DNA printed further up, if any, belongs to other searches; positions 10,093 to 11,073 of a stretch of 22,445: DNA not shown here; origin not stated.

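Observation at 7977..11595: Tightly coupled accessory operon: secreted protein, mini-AsmA-like anchor, Inc/translocator-like membrane protein, SycD-like TPR protein, secreted LRR protein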

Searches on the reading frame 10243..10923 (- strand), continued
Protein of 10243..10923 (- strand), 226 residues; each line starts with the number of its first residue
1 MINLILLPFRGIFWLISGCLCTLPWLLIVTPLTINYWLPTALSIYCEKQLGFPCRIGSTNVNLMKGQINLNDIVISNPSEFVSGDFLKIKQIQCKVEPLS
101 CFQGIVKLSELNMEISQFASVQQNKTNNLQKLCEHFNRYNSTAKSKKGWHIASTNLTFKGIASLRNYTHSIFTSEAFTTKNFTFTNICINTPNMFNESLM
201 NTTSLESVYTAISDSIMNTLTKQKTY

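Call 75: find_related_loci(query=A6, collection=metagenome_contigs, flank=10000)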
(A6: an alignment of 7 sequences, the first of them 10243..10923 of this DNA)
Query A6 (226 aa) in metagenome_contigs; peptide patterns used: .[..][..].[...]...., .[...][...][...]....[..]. (x = any residue, [..] = any of these).
265 stretches matched a pattern; 1 encode a relative of the query (tblastn E <= 1e-3); 1 distinct loci.
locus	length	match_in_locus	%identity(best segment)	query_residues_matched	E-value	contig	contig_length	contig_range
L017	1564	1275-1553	51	1-93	6e-25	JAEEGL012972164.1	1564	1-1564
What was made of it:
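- Tried and rejected: The metagenome_contigs scan gave one 1.5-kb fragment (call 75).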

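Call 80: search_protein_families(library=padloc, proteins=[window:10243-10923:-], max_evalue=0.01)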
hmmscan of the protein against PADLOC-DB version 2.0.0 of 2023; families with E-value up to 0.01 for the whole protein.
window:10243-10923:- (226 aa): 0 families

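Call 81: search_solved_structures(query=A6, max_evalue=10)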
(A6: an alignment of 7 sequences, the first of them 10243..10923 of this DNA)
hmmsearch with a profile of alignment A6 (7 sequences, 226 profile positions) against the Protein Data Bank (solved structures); distinct sequences matched with E-value up to 10: 3.
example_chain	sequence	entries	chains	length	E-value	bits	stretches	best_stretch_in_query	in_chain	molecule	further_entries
4psj_A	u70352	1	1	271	1.1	12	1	83-138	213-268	OR464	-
7drx_B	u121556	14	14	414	1.8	11.2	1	8-30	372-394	Alkylphosphocholine resistance protein LEM3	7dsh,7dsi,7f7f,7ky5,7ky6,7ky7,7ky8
4ilo_A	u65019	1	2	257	3.2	10.4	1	102-197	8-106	CT398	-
